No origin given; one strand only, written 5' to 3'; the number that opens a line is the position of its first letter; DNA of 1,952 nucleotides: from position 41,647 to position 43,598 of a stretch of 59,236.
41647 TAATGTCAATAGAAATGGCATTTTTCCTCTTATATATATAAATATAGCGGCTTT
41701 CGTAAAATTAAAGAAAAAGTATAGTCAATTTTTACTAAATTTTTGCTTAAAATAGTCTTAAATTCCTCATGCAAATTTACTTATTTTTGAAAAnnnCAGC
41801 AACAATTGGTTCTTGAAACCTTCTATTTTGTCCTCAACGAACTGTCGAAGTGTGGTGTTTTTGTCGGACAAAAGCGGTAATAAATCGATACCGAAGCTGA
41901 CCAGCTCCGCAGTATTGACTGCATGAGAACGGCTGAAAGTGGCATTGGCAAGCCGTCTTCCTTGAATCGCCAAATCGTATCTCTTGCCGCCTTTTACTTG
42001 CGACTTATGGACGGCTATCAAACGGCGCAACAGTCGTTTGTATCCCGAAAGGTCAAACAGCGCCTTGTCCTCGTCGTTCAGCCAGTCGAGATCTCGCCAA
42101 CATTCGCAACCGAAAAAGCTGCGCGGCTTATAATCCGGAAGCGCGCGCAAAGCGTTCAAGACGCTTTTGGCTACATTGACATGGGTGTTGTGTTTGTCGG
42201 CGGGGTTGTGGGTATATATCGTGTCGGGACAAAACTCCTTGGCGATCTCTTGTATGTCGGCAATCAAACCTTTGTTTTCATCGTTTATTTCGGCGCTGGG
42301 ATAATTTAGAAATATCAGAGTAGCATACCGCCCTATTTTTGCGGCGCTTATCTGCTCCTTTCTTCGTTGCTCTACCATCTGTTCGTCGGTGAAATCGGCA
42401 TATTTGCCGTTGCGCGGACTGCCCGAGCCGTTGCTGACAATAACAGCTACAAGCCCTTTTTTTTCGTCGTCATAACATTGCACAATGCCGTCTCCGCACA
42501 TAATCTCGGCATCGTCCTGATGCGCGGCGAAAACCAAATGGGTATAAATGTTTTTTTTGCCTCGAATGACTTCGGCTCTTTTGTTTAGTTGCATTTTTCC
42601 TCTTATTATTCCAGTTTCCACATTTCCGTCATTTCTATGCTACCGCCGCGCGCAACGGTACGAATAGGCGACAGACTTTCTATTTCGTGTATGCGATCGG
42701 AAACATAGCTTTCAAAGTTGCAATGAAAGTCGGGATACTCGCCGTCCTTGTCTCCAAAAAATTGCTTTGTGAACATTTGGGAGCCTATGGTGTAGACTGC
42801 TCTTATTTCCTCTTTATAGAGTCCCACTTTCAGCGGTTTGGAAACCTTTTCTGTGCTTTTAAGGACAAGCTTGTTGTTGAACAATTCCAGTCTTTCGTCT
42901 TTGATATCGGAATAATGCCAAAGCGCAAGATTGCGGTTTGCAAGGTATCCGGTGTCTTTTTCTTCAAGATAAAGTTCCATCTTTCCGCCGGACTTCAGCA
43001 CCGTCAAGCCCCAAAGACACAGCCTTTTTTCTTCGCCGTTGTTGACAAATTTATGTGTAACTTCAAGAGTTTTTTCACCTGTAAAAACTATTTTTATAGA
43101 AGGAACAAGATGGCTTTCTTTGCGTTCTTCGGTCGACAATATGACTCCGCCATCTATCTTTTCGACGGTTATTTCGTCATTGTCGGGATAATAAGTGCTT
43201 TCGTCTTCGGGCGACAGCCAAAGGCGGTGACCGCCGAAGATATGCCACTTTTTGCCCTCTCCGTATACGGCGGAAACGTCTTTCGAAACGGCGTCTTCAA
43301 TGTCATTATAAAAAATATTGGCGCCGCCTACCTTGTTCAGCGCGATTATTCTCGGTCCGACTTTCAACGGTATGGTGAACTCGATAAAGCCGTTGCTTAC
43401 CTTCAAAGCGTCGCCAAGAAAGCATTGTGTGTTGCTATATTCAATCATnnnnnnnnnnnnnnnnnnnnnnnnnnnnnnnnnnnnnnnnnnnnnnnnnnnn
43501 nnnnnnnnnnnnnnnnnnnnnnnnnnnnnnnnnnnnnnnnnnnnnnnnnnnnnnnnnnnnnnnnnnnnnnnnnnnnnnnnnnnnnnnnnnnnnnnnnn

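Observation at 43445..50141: Tandem paralogous Big_2 + transglutaminase-like lipoproteins, one with the nucleophile Cys replaced by Ser, next to the giant lipoprotein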

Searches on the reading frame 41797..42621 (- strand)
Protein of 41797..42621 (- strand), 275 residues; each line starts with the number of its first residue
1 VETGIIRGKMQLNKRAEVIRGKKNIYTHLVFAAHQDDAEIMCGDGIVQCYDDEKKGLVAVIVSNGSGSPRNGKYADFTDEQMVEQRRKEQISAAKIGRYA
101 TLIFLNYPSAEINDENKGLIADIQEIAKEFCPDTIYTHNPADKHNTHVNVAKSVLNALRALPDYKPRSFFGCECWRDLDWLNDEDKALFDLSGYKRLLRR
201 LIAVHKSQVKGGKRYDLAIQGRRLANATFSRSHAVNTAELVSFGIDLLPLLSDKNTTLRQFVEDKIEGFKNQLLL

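Call 4: search_protein_families(library=pfam, proteins=[window:41797-42621:-], max_evalue=0.01)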
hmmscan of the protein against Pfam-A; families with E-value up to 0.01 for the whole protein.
window:41797-42621:- (275 aa): 1 family
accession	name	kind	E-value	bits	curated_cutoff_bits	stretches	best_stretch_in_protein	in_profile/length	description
PF02585.22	PIG-L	-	1.5e-21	77.7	28.2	1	29-157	1-128/129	GlcNAc-PI de-N-acetylase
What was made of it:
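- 41794..42594 (-): PIG-L family (LmbE-like) de-N-acetylase gene, the last gene of the tightly packed operon. The likely ATG at 42594 lies 9 nt after the mutarotase-like stop. Pfam PF02585, 77.7 bits (call 4).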

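Call 11: search_protein_families(library=ncbifam, proteins=[window:41797-42621:-], max_evalue=0.01)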
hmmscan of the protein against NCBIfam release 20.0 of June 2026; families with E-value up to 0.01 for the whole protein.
window:41797-42621:- (275 aa): 2 families
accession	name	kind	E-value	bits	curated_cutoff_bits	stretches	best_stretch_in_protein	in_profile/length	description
TIGR04001.1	thiol_BshB1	equivalog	6e-08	32.7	182.5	1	29-157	5-121/226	bacillithiol biosynthesis deacetylase BshB1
TIGR04000.1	thiol_BshB2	equivalog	2.9e-07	30.4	195.25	1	29-211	4-187/217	bacillithiol biosynthesis deacetylase BshB2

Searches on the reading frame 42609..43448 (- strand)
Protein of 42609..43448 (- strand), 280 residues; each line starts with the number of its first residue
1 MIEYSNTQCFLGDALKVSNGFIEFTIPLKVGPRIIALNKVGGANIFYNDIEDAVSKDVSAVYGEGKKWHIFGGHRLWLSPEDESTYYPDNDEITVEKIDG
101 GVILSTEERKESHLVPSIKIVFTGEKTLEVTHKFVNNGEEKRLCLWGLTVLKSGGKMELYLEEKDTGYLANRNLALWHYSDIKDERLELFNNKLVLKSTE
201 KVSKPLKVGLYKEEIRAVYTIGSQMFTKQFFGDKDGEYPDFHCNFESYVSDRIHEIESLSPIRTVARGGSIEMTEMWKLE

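Call 4: search_protein_families(library=pfam, proteins=[window:42609-43448:-], max_evalue=0.01)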
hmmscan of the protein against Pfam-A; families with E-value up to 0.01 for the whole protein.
window:42609-43448:- (280 aa): 0 families

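Call 11: search_protein_families(library=ncbifam, proteins=[window:42609-43448:-], max_evalue=0.01)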
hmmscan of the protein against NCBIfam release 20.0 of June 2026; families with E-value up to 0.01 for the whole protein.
window:42609-43448:- (280 aa): 1 family
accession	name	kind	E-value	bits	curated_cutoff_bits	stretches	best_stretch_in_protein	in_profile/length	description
NF052227.1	TTE1925Mutarot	equivalog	4.4e-58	196.7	550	1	13-279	13-275/298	TTE1925 family mutarotase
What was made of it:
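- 42606..43448 (-): Gene for a 280-aa mutarotase-like protein with no signal peptide. Its ATG overlaps the Cys-copy stop (ATGA). It is the most constant neighbour of this lipoprotein family. NCBIfam TTE1925-family mutarotase, E 4e-58 but below the equivalog cut-off (call 11).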

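Call 34: search_solved_structures(query=window:42609-43448:-, max_evalue=1, show_alignments=0)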
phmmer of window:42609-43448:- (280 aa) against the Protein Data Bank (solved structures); distinct sequences matched with E-value up to 1: 5.
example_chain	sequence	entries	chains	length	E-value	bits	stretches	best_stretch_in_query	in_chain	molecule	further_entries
4co7_A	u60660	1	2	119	0.15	14.5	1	85-166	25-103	GAMMA-AMINOBUTYRIC ACID RECEPTOR-ASSOCIATED PROTEIN-LIKE 2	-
7lk3_A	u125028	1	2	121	0.15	14.5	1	85-166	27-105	Gamma-aminobutyric acid receptor-associated protein-like 2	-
1eo6_A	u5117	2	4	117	0.15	14.5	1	85-166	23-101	GOLGI-ASSOCIATED ATPASE ENHANCER OF 16 KD | Gamma-aminobutyric acid receptor-associated protein-like 2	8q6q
6h8c_A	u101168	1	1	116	0.17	14.3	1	85-166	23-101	Gamma-aminobutyric acid receptor-associated protein-like 2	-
7yo8_A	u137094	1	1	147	0.26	13.7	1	85-166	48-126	Transmembrane protein 184 homolog C30D11.06c,Gamma-aminobutyric acid receptor-associated p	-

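Call 86: search_protein_families(library=pfam, proteins=[window:42609-43448:-], max_evalue=5)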
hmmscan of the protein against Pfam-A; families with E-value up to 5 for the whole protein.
window:42609-43448:- (280 aa): 2 families
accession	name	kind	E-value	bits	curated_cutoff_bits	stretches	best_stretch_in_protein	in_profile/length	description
PF20583.3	DUF6786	-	0.051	12.8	27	0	68-99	68-102/376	Family of unknown function (DUF6786)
PF14315.11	DUF4380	-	0.19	11.1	29.4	1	15-82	4-69/295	Domain of unknown function (DUF4380)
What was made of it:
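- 42606..43448 (-): Weak DUF4380/DUF6786 hits (call 86).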
